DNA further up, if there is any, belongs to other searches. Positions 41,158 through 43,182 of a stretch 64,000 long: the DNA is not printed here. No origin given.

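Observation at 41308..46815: Cohesin-like anchor protein next to a 1248-aa dockerin-bearing surface protein, downstream of a TCS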

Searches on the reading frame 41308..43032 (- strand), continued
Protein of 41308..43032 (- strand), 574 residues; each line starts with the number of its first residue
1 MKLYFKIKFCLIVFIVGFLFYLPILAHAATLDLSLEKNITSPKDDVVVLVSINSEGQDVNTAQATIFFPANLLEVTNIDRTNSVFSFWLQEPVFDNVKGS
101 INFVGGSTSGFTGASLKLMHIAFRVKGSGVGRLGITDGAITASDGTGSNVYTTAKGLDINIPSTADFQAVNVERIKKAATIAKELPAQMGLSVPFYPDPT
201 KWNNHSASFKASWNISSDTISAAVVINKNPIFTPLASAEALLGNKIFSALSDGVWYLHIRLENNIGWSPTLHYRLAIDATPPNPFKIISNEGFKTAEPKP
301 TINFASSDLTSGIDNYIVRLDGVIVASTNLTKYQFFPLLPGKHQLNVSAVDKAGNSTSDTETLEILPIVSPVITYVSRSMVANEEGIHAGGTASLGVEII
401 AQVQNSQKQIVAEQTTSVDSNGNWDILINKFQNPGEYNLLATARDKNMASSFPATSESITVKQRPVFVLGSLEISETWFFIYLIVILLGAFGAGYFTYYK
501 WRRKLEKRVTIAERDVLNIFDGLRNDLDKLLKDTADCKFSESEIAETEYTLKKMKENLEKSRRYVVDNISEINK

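Call 60: find_homologous_proteins(query=A1, max_evalue=1e-10)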
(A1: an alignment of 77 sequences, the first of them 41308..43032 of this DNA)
Query A1 (77 sequences) (574 aa, profile of the alignment): 172 proteins with E <= 1e-10 among 8000 candidates; the best 120 are listed.
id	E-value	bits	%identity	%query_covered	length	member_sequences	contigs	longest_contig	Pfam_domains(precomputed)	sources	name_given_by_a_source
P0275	8.8e-229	779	41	99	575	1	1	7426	PF19077.7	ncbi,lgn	-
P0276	7.6e-221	752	38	95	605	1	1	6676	PF19077.7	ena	-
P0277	2.9e-218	744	40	99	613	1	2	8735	PF18981.7,PF19077.7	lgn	-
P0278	1.6e-217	741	40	98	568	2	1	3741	PF00963.25,PF19077.7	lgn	-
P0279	3.6e-217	740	37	99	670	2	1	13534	PF19077.7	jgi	jgi:hypothetical protein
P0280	6.3e-217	739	39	95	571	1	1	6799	PF00963.25,PF19077.7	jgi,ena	-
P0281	9.6e-217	739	38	99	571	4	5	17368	PF00963.25,PF19077.7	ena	-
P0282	2.2e-216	738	42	100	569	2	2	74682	PF00963.25,PF19077.7,PF17936.8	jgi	jgi:hypothetical protein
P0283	2.3e-216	738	38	95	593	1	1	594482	PF00963.25,PF19077.7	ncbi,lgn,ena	-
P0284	4.3e-216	737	41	99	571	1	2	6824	PF00963.25,PF19077.7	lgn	-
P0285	4.8e-216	737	38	95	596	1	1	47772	PF00963.25,PF19077.7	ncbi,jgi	ncbi:MAG: cohesin domain-containing protein [Candidatus Staskawiczbacteria bacterium]|jgi:hypothetic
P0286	1.0e-215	736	40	99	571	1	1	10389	PF00963.25,PF19077.7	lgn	-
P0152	2.7e-215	734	37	99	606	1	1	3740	PF00963.25,PF19077.7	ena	-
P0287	4.8e-215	733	42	100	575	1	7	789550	PF19077.7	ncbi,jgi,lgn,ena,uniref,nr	ncbi:MAG: hypothetical protein ACD_81C00179G0004 [uncultured bacterium]|uniref:Cohesin domain-contai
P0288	8.2e-215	733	40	99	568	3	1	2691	PF19077.7,PF17936.8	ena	-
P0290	1.0e-214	732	40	96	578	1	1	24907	PF00963.25,PF19077.7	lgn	-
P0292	1.5e-214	732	40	99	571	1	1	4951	PF00963.25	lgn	-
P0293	6.0e-214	730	37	99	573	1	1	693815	PF00963.25,PF19077.7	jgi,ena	-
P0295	1.0e-213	729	36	97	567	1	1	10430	PF00963.25,PF19077.7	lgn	-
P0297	3.4e-212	724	37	99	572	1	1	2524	PF00963.25,PF19077.7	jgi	-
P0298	1.5e-211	722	36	99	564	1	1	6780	PF00963.25,PF19077.7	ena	-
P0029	5.3e-210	717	35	98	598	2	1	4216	PF00963.25,PF19077.7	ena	-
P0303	9.4e-209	712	40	93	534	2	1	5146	PF00963.25,PF19077.7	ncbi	-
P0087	2.9e-208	711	36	91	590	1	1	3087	PF00963.25,PF19077.7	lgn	-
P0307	7.4e-208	710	38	98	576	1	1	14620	PF00963.25,PF19077.7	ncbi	-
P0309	1.5e-207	709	39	96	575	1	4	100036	PF00963.25,PF19077.7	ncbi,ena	-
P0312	9.3e-207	706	35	100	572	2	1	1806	PF00963.25,PF19077.7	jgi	-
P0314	4.4e-206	704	35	98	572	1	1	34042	PF00963.25,PF19077.7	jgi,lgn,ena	-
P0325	1.2e-201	689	37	99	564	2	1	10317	PF00963.25,PF19077.7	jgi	jgi:hypothetical protein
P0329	1.4e-199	682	63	100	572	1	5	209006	PF00963.25,PF19077.7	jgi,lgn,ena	jgi:hypothetical protein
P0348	9.6e-196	670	35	100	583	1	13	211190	PF00963.25,PF19077.7,PF17936.8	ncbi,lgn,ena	-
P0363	2.4e-192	658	61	100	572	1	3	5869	PF00963.25,PF19077.7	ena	-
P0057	8.1e-192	657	33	98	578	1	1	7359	PF00963.25,PF19077.7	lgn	-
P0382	4.9e-181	621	42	63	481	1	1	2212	PF00963.25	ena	-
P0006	3.1e-180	618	45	74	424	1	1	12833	PF00963.25,PF19077.7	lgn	-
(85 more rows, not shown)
